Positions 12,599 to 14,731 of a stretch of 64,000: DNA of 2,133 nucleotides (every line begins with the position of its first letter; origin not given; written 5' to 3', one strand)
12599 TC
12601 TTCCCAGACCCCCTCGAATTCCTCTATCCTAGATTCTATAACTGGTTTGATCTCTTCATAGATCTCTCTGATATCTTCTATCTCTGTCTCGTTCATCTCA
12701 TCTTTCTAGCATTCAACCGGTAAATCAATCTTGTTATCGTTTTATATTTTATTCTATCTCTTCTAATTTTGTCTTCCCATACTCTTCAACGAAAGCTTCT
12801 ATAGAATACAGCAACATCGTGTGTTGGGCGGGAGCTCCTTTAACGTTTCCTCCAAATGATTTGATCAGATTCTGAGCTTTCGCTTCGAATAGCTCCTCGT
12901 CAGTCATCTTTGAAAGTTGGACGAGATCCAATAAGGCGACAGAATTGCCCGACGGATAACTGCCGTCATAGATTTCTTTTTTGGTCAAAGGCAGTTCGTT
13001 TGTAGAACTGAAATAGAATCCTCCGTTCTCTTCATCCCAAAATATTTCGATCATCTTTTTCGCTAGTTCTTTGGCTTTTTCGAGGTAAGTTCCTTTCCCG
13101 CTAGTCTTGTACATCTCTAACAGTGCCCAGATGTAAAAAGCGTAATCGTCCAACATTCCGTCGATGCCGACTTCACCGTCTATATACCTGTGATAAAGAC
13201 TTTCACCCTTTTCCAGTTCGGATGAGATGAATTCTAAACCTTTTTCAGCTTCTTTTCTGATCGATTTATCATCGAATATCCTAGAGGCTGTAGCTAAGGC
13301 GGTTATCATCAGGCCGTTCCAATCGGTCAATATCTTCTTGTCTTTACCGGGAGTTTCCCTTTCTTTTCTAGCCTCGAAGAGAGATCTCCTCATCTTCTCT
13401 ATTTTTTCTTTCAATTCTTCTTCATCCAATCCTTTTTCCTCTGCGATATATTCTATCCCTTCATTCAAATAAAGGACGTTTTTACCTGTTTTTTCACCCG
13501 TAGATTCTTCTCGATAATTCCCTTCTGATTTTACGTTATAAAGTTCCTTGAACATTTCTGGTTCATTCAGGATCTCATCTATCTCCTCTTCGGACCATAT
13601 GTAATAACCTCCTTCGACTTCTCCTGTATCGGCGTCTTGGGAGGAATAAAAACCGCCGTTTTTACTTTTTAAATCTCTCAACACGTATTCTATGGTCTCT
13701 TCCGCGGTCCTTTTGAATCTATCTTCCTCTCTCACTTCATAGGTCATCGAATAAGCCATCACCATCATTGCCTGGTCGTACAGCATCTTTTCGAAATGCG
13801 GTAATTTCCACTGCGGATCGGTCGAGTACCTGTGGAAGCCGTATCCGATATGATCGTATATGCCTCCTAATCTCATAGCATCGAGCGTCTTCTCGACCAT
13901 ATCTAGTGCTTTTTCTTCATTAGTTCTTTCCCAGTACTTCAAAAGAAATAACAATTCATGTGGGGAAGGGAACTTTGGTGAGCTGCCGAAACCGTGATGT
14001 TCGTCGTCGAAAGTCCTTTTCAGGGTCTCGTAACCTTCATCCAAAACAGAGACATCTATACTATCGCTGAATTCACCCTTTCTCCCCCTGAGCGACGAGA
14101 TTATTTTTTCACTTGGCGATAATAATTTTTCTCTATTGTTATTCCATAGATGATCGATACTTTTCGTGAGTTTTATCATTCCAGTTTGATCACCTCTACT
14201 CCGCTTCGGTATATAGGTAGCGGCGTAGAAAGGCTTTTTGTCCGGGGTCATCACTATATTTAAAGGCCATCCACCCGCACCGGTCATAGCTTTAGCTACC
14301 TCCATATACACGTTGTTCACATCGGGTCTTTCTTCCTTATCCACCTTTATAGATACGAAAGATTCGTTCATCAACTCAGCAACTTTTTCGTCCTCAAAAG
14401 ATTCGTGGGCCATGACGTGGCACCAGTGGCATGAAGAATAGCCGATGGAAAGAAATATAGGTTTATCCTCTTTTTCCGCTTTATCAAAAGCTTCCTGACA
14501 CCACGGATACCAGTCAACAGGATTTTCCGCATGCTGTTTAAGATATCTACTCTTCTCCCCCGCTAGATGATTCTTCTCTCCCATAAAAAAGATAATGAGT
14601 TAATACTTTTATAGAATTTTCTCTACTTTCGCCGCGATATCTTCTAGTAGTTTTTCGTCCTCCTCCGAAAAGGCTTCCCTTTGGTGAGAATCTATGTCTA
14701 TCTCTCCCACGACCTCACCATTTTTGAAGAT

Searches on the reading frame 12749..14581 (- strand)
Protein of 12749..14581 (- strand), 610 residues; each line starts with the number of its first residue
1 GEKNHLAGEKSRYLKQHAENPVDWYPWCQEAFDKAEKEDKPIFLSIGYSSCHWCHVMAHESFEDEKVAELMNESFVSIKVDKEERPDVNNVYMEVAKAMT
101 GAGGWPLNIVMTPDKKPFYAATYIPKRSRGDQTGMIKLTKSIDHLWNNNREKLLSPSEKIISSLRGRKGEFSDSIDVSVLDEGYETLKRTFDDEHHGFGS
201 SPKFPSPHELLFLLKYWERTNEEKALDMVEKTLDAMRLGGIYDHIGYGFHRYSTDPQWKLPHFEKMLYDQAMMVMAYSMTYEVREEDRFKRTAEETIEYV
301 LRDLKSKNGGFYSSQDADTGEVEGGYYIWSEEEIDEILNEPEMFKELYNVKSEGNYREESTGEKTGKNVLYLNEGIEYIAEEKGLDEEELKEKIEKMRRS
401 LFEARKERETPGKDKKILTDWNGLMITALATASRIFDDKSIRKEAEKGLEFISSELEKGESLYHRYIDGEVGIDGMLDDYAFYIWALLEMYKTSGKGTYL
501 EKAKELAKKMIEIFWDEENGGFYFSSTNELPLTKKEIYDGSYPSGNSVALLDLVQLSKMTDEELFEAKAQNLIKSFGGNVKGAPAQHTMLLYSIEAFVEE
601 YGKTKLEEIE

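Call 63: search_protein_families(library=pfam, proteins=[window:12749-14581:-], max_evalue=0.00001)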
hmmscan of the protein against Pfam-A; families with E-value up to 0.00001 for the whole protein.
window:12749-14581:- (610 aa): 4 families
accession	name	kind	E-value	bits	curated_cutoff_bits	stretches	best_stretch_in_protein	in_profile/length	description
PF03190.21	Thioredox_DsbH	-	3.6e-75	251.8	27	1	3-164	1-162/163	Protein of unknown function, DUF255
PF13899.12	Thioredoxin_7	-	2.5e-10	40.8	27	1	23-89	1-67/83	Thioredoxin-like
PF03663.20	Glyco_hydro_76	-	1.5e-06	28.4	25.9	0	400-524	15-139/366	Glycosyl hydrolase family 76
PF07470.19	Glyco_hydro_88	-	8e-06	25.5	26.6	0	213-358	38-154/352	Glycosyl Hydrolase Family 88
